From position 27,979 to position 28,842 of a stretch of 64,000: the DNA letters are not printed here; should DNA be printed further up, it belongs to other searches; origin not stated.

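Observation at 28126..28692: P-loop small kinase translationally coupled to nadC at the end of the nadA-nadB-nadC operon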

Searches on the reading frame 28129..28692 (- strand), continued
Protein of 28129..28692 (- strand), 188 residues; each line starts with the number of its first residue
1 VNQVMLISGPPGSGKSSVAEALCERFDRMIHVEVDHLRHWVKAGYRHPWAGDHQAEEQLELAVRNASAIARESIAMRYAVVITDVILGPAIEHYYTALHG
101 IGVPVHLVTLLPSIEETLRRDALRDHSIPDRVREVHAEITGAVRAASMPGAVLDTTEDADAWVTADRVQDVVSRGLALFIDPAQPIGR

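Call 49: find_homologous_proteins(query=P0153, max_evalue=1e-10)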
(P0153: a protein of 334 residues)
Query P0153 (334 aa): 82 proteins with E <= 1e-10 among 8000 candidates.
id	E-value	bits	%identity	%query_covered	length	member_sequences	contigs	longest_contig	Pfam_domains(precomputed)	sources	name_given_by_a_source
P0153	1.9e-216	735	100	100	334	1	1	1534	PF07931.19,PF00293.35,PF13671.13,PF13191.13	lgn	-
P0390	5.4e-180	616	85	99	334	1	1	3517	PF07931.19,PF00293.35,PF13671.13,PF13238.13,PF13191.13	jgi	jgi:chloramphenicol 3-O-phosphotransferase/8-oxo-dGTP pyrophosphatase MutT (NUDIX family)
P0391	4.5e-142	491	69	100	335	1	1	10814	PF07931.19,PF00293.35,PF13671.13,PF13191.13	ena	-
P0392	2.9e-141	488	70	97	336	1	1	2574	PF07931.19,PF00293.35,PF13671.13,PF13191.13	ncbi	-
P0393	4.4e-140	484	69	97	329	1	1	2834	PF07931.19,PF00293.35,PF13671.13,PF13207.13,PF13191.13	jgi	jgi:chloramphenicol 3-O-phosphotransferase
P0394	4.4e-136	471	66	97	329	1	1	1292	PF07931.19,PF00293.35,PF13671.13,PF13191.13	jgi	jgi:ADP-ribose pyrophosphatase YjhB (NUDIX family)/chloramphenicol 3-O-phosphotransferase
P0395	1.1e-133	463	66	97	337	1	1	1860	PF07931.19,PF00293.35,PF13671.13,PF13191.13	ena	-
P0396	5.8e-133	461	68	97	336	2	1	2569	PF07931.19,PF00293.35,PF13671.13,PF13191.13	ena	-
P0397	2.2e-131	456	67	97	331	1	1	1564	PF07931.19,PF00293.35,PF13671.13,PF13191.13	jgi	jgi:chloramphenicol 3-O-phosphotransferase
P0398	3.9e-129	448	65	97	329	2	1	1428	PF07931.19,PF00293.35,PF13671.13,PF13238.13,PF13191.13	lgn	-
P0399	1.3e-128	447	63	98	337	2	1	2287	PF07931.19,PF00293.35,PF13671.13,PF13191.13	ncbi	-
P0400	2.6e-128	446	62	98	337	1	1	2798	PF07931.19,PF00293.35,PF13671.13,PF13191.13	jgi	jgi:chloramphenicol 3-O-phosphotransferase/ADP-ribose pyrophosphatase YjhB (NUDIX family)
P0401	6.0e-122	425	60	97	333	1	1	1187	PF07931.19,PF00293.35,PF13671.13,PF13191.13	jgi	jgi:chloramphenicol 3-O-phosphotransferase/ADP-ribose pyrophosphatase YjhB (NUDIX family)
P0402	1.1e-120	421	64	98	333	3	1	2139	PF07931.19,PF00293.35,PF13671.13,PF13238.13,PF13191.13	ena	-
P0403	9.6e-120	418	64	97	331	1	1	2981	PF07931.19,PF00293.35,PF13671.13,PF13238.13,PF13191.13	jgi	-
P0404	1.8e-117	410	65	97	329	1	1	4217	PF07931.19,PF00293.35,PF13671.13,PF13191.13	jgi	jgi:8-oxo-dGTP pyrophosphatase MutT (NUDIX family)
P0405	1.9e-117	410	63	98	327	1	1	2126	PF07931.19,PF00293.35,PF13671.13,PF13238.13,PF13191.13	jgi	jgi:8-oxo-dGTP pyrophosphatase MutT (NUDIX family)/chloramphenicol 3-O-phosphotransferase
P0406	1.9e-113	397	62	97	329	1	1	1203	PF07931.19,PF13671.13,PF13207.13,PF13238.13,PF13191.13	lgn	-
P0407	4.7e-111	389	59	97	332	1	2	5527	PF07931.19,PF00293.35,PF13671.13,PF13207.13,PF13191.13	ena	-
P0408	4.9e-109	382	59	99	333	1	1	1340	PF07931.19,PF00293.35,PF13671.13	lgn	-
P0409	3.9e-106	373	59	98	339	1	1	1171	PF07931.19,PF13521.13,PF00293.35,PF13671.13,PF13207.13,PF13238.13,PF13191.13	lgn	-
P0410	1.4e-103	364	57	97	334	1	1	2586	PF00293.35,PF13671.13,PF13191.13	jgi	-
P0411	3.9e-102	360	56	99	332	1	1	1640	PF07931.19,PF00293.35,PF13671.13,PF13207.13,PF13191.13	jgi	jgi:ADP-ribose pyrophosphatase YjhB (NUDIX family)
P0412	2.3e-101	357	55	95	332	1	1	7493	PF07931.19,PF00293.35,PF13671.13,PF13238.13,PF13191.13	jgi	jgi:chloramphenicol 3-O-phosphotransferase/ADP-ribose pyrophosphatase YjhB (NUDIX family)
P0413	1.5e-99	351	54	97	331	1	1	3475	PF07931.19,PF00293.35,PF13671.13,PF13238.13,PF13191.13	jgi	jgi:hypothetical protein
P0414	9.1e-97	342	53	97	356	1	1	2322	PF07931.19,PF00293.35,PF13671.13,PF13207.13,PF13238.13,PF13191.13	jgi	jgi:ADP-ribose pyrophosphatase YjhB (NUDIX family)/adenylylsulfate kinase-like enzyme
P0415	8.2e-95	336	55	97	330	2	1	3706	PF07931.19,PF00293.35,PF13671.13,PF13238.13,PF13191.13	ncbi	ncbi:MAG: AAA family ATPase [Dehalococcoidia bacterium]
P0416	3.0e-94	334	53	97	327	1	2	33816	PF07931.19,PF00293.35,PF13671.13,PF13238.13,PF13191.13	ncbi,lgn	ncbi:MAG: AAA family ATPase [Dehalococcoidia bacterium]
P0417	3.5e-94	334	54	97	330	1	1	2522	PF00293.35,PF13671.13,PF13238.13,PF13191.13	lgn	-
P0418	6.4e-94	333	53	97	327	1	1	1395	PF07931.19,PF00293.35,PF13671.13,PF13238.13,PF13191.13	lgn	-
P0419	9.1e-93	329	55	99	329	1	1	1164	PF00293.35,PF13671.13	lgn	-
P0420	3.4e-92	327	55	98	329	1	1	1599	PF00293.35,PF13671.13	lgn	-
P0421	6.0e-92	326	53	97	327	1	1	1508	PF07931.19,PF00293.35,PF13671.13,PF13238.13,PF13191.13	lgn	-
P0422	6.0e-88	313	53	97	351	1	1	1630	PF07931.19,PF00293.35,PF13671.13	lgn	-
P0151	9.0e-88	312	51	99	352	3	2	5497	PF07931.19,PF00293.35,PF13671.13,PF13238.13,PF13191.13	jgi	jgi:ADP-ribose pyrophosphatase YjhB (NUDIX family)/chloramphenicol 3-O-phosphotransferase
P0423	9.3e-87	309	55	94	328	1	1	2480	PF07931.19,PF00293.35,PF13671.13,PF13207.13,PF13238.13,PF13191.13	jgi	jgi:chloramphenicol 3-O-phosphotransferase/ADP-ribose pyrophosphatase YjhB (NUDIX family)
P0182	2.4e-85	305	50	98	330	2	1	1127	PF07931.19,PF00293.35,PF13671.13,PF13401.13,PF13238.13,PF20720.4,PF13191.13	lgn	-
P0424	2.9e-84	301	78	54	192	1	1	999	PF07931.19,PF13671.13,PF13207.13,PF13238.13,PF13191.13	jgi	jgi:chloramphenicol 3-O-phosphotransferase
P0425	5.8e-84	300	51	100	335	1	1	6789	PF07931.19,PF13671.13,PF13191.13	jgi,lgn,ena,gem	-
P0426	3.2e-83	298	51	97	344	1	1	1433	PF07931.19,PF00293.35,PF13671.13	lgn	-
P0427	9.5e-83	296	50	97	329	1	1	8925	PF00293.35,PF13671.13,PF13238.13,PF13191.13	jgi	jgi:ADP-ribose pyrophosphatase YjhB (NUDIX family)/chloramphenicol 3-O-phosphotransferase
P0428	5.3e-82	294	53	87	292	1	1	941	PF07931.19,PF13671.13,PF13207.13,PF13238.13,PF13191.13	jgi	jgi:chloramphenicol 3-O-phosphotransferase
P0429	1.2e-80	289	51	99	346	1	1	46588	PF07931.19,PF00293.35,PF13671.13,PF13238.13,PF13191.13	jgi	jgi:ADP-ribose pyrophosphatase YjhB (NUDIX family)/chloramphenicol 3-O-phosphotransferase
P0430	5.9e-80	287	51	99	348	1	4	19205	PF07931.19,PF00293.35,PF13671.13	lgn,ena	-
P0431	6.3e-80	287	54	97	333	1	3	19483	PF07931.19,PF00293.35,PF13671.13,PF13238.13,PF13191.13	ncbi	-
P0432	2.8e-79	285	54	97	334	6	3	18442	PF07931.19,PF00293.35,PF13671.13,PF13238.13,PF13191.13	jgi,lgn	jgi:ADP-ribose pyrophosphatase YjhB (NUDIX family)/chloramphenicol 3-O-phosphotransferase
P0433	3.7e-79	284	53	97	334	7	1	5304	PF07931.19,PF00293.35,PF13671.13,PF13238.13,PF14815.13,PF13191.13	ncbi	-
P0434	1.8e-78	282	53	97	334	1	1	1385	PF07931.19,PF00293.35,PF13671.13,PF13238.13,PF14815.13,PF13191.13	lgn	-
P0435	2.5e-77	278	51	99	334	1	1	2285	PF07931.19,PF00293.35,PF13671.13,PF13238.13,PF14815.13,PF13191.13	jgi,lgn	jgi:ADP-ribose pyrophosphatase YjhB (NUDIX family)/chloramphenicol 3-O-phosphotransferase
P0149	3.0e-77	278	48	97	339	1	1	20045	PF07931.19,PF13671.13,PF13238.13,PF13191.13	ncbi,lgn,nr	ncbi:MAG: AAA family ATPase [Chloroflexi bacterium]|nr:AAA family ATPase [Chloroflexota bacterium]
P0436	9.3e-77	276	49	99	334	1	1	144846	PF00293.35,PF13671.13,PF13191.13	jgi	jgi:ADP-ribose pyrophosphatase YjhB (NUDIX family)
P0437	1.3e-76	276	52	99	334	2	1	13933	PF07931.19,PF00293.35,PF13671.13,PF13238.13,PF13191.13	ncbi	-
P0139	4.0e-76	274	48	98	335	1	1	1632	PF07931.19,PF13521.13,PF13671.13,PF13191.13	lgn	-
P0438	6.4e-72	260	48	99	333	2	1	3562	PF07931.19,PF00293.35,PF13671.13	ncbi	-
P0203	1.1e-71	260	49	98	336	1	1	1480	PF07931.19,PF00293.35,PF13671.13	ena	-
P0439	2.6e-70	255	47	97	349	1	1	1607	PF07931.19,PF00293.35,PF13671.13,PF13238.13,PF13191.13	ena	-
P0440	9.9e-69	250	48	97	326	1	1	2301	PF07931.19,PF13671.13,PF13191.13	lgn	-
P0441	6.3e-68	247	47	98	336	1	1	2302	PF07931.19,PF13671.13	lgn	-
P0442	3.0e-67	245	47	99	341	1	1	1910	PF07931.19,PF00293.35,PF13671.13,PF13238.13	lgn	-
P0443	3.3e-67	245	46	97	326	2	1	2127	PF07931.19,PF13671.13,PF13191.13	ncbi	-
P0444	7.6e-66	240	45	99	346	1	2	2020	PF00293.35,PF13671.13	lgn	-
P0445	9.6e-65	237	45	96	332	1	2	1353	PF07931.19,PF00293.35,PF13671.13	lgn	-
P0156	2.6e-64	235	45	99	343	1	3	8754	PF07931.19,PF00293.35,PF13671.13,PF13191.13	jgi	jgi:ADP-ribose pyrophosphatase YjhB (NUDIX family)/chloramphenicol 3-O-phosphotransferase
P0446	8.6e-63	230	43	97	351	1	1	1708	PF07931.19,PF00293.35,PF13671.13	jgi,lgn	jgi:ADP-ribose pyrophosphatase YjhB (NUDIX family)/chloramphenicol 3-O-phosphotransferase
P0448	7.5e-50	188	41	97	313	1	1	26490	PF07931.19,PF00293.35,PF13671.13,PF13238.13,PF13191.13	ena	-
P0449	5.1e-45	172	52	59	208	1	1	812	PF00293.35,PF13671.13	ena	-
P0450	2.5e-21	94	41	54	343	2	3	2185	PF07931.19,PF13671.13,PF13238.13,PF04229.21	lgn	-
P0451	1.7e-20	91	40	58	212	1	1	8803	PF13671.13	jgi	jgi:chloramphenicol 3-O-phosphotransferase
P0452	4.1e-18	84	37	52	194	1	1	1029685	PF07931.19,PF13671.13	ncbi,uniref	ncbi:AAA family ATPase [Streptomyces sp. NPDC087440]|uniref:AAA family ATPase n=1 Tax=Streptomyces s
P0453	6.5e-17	80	43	51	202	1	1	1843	PF07931.19,PF13671.13,PF13238.13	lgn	-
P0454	1.4e-16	78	39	52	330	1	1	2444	PF13671.13,PF13238.13,PF04229.21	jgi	jgi:GrpB-like predicted nucleotidyltransferase (UPF0157 family)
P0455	1.9e-16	78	43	51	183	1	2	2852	PF13521.13,PF13671.13,PF13238.13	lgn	-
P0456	2.1e-16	78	38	53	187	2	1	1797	PF07931.19,PF13671.13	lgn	-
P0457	2.5e-16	78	42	50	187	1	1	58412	PF13671.13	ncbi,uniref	ncbi:AAA family ATPase [Streptomyces sp. NPDC056600]|uniref:AAA family ATPase n=1 Tax=Streptomyces s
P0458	1.2e-14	72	35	59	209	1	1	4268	PF13671.13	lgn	-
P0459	4.1e-13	67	37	53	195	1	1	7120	PF13671.13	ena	-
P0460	5.4e-13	67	36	53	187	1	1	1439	PF13671.13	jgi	-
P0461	6.8e-13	66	37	53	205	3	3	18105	PF13671.13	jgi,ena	-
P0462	1.1e-12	66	35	53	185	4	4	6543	PF07931.19,PF13671.13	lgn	-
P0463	1.3e-12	65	37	53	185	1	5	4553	PF13671.13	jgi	jgi:predicted kinase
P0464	3.6e-11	61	35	53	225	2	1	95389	PF13671.13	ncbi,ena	-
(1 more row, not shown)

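Call 50: find_encoding_contigs(protein=P0436, flank=7000, max_places=2)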
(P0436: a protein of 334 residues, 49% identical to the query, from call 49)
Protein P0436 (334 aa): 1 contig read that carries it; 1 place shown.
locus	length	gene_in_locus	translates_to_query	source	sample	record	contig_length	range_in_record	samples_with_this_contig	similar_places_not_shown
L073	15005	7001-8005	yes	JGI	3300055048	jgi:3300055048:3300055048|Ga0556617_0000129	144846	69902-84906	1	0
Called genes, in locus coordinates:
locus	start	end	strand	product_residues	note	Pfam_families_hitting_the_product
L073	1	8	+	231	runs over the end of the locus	PF02163:Peptidase_M50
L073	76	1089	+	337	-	PF03446:NAD_binding_2 (weak), PF03807:F420_oxidored, PF02153:PDH_N, PF20463:PDH_C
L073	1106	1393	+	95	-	PF04025:RemA-like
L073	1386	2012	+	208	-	PF00625:Guanylate_kin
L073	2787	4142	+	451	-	PF00291:PALP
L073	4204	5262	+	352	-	PF00579:tRNA-synt_1b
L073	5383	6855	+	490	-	PF04715:, PF00425:Chorismate_bind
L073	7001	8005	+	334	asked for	PF00293:NUDIX, PF13191:AAA_16, PF13671:AAA_33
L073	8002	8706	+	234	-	PF00117:GATase, PF07722:Peptidase_C26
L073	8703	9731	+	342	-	PF02885:Glycos_trans_3N, PF00591:Glycos_transf_3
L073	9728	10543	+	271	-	PF00218:IGPS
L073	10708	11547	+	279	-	PF00697:PRAI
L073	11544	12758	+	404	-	PF00291:PALP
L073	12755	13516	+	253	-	PF02517:Rce1-like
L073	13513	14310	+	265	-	PF00290:Trp_syntA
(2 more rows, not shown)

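Call 51: find_encoding_contigs(protein=P0429, flank=7000, max_places=2)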
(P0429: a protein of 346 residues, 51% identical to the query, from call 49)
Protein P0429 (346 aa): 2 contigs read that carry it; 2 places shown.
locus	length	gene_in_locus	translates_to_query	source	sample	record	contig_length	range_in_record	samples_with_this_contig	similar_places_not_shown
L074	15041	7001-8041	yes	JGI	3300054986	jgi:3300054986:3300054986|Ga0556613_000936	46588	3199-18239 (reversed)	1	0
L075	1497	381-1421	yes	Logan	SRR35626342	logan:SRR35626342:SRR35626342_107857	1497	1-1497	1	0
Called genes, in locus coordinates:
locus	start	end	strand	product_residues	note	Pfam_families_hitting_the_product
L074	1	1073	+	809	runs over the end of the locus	PF02515:CoA_transf_3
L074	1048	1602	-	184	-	-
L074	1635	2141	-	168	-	PF01243:PNPOx_N, PF12900:Pyridox_ox_2 (weak)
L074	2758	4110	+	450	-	PF00291:PALP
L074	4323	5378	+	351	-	PF00579:tRNA-synt_1b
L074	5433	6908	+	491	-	PF04715:, PF00425:Chorismate_bind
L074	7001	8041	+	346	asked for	PF00293:NUDIX, PF13191:AAA_16 (faint), PF07931:CPT, PF13671:AAA_33, PF13238:AAA_18 (weak)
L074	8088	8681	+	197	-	PF00117:GATase, PF07722:Peptidase_C26 (weak)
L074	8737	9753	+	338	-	PF02885:Glycos_trans_3N, PF00591:Glycos_transf_3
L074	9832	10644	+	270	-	PF00218:IGPS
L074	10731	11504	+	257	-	PF00697:PRAI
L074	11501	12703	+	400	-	PF00291:PALP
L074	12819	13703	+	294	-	PF02517:Rce1-like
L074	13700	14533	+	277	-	PF00290:Trp_syntA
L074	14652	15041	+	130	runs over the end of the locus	PF07736:CM_1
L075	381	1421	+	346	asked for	PF00293:NUDIX, PF13191:AAA_16 (faint), PF07931:CPT, PF13671:AAA_33, PF13238:AAA_18 (weak)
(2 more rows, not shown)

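Call 52: find_encoding_contigs(protein=P0416, flank=7000, max_places=2)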
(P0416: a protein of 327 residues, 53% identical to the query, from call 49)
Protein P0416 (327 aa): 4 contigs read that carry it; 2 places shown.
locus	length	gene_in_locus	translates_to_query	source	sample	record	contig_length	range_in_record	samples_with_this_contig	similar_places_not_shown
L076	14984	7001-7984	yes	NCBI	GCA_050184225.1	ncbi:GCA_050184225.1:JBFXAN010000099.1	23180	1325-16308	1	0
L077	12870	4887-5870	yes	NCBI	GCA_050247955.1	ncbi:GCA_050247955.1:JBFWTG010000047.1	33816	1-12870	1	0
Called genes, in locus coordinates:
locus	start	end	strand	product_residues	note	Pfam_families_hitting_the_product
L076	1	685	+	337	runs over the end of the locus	PF03446:NAD_binding_2, PF03807:F420_oxidored, PF02153:PDH_N, PF20463:PDH_C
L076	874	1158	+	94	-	PF04025:RemA-like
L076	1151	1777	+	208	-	PF00625:Guanylate_kin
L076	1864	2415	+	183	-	PF05685:Uma2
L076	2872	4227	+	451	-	PF00291:PALP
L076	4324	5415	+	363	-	PF00579:tRNA-synt_1b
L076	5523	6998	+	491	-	PF04715:, PF00425:Chorismate_bind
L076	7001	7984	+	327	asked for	PF00293:NUDIX (weak), PF13191:AAA_16 (weak), PF07931:CPT, PF13238:AAA_18 (weak), PF13671:AAA_33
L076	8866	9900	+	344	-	PF02885:Glycos_trans_3N, PF00591:Glycos_transf_3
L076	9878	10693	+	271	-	PF00218:IGPS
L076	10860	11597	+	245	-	PF00697:PRAI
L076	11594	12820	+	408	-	PF00291:PALP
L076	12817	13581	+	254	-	PF02517:Rce1-like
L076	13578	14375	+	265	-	PF00290:Trp_syntA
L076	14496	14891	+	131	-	PF07736:CM_1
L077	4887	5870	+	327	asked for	PF00293:NUDIX (weak), PF13191:AAA_16 (weak), PF07931:CPT, PF13238:AAA_18 (weak), PF13671:AAA_33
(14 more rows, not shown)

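Call 54: find_encoding_contigs(protein=P0448, flank=7000, max_places=2)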
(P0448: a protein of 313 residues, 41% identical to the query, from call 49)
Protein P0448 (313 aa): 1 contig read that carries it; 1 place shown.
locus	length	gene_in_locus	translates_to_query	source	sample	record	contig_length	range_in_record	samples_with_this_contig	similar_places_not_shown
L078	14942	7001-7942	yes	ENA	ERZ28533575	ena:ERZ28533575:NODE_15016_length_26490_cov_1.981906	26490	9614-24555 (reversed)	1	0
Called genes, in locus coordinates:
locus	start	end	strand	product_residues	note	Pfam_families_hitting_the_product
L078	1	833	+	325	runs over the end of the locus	PF03308:MeaB, PF01656:CbiA (weak)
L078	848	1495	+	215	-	PF10105:DUF2344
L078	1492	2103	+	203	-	PF00300:His_Phos_1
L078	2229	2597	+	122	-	PF04977:DivIC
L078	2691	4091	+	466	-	PF01171:ATP_bind_3, PF11734:TilS_C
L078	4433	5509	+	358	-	PF00579:tRNA-synt_1b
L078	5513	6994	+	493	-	PF04715:, PF00425:Chorismate_bind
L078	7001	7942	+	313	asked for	PF00293:NUDIX (weak), PF13191:AAA_16 (weak), PF07931:CPT (weak), PF13238:AAA_18 (weak), PF13671:AAA_33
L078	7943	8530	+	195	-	PF00117:GATase, PF07722:Peptidase_C26 (weak)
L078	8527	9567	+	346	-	PF02885:Glycos_trans_3N, PF00591:Glycos_transf_3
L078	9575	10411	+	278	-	PF00218:IGPS, PF01070:FMN_dh (faint), PF01729:QRPTase_C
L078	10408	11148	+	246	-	PF00697:PRAI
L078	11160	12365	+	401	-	PF00291:PALP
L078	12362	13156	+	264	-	PF02517:Rce1-like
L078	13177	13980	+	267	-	PF00290:Trp_syntA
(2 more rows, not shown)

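Call 55: find_encoding_contigs(protein=P0452, flank=6000, max_places=2)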
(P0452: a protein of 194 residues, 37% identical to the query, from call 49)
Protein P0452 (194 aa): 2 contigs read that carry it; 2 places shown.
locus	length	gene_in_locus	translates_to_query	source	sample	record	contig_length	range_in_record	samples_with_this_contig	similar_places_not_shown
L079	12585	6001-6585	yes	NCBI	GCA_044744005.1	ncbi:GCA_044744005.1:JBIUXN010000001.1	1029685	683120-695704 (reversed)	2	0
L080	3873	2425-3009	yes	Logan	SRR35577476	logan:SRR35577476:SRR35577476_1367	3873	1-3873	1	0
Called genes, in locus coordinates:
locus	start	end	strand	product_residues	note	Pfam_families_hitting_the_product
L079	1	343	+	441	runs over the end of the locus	PF01547:SBP_bac_1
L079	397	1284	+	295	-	PF00528:BPD_transp_1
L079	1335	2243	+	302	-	PF00528:BPD_transp_1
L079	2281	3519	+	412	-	PF00005:ABC_tran, PF17912:OB_MalK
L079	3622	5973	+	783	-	PF00884:Sulfatase (faint), PF01663:Phosphodiest, PF01676:Metalloenzyme (weak)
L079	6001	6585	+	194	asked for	PF07931:CPT (weak), PF13671:AAA_33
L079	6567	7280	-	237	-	PF00392:GntR, PF07702:UTRA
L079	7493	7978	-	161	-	-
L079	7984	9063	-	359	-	PF01113:DapB_N (weak), PF19328:DAP_DH_C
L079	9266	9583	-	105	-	-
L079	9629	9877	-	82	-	-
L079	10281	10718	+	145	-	PF12802:MarR_2, PF01047:MarR (weak), PF13463:HTH_27 (weak)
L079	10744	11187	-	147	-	PF25213:HVO_A0261_N (weak), PF01047:MarR (weak), PF12802:MarR_2, PF12840:HTH_20, PF09339:HTH_IclR (weak)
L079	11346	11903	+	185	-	PF00190:Cupin_1 (weak), PF07883:Cupin_2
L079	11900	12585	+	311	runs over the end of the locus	PF00135:COesterase (faint), PF20434:BD-FAE, PF12146:Hydrolase_4 (faint), PF00561:Abhydrolase_1 (faint), PF07859:Abhydrolase_3, PF00326:Peptidase_S9, PF01738:DLH (weak)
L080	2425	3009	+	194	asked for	PF07931:CPT (weak), PF13671:AAA_33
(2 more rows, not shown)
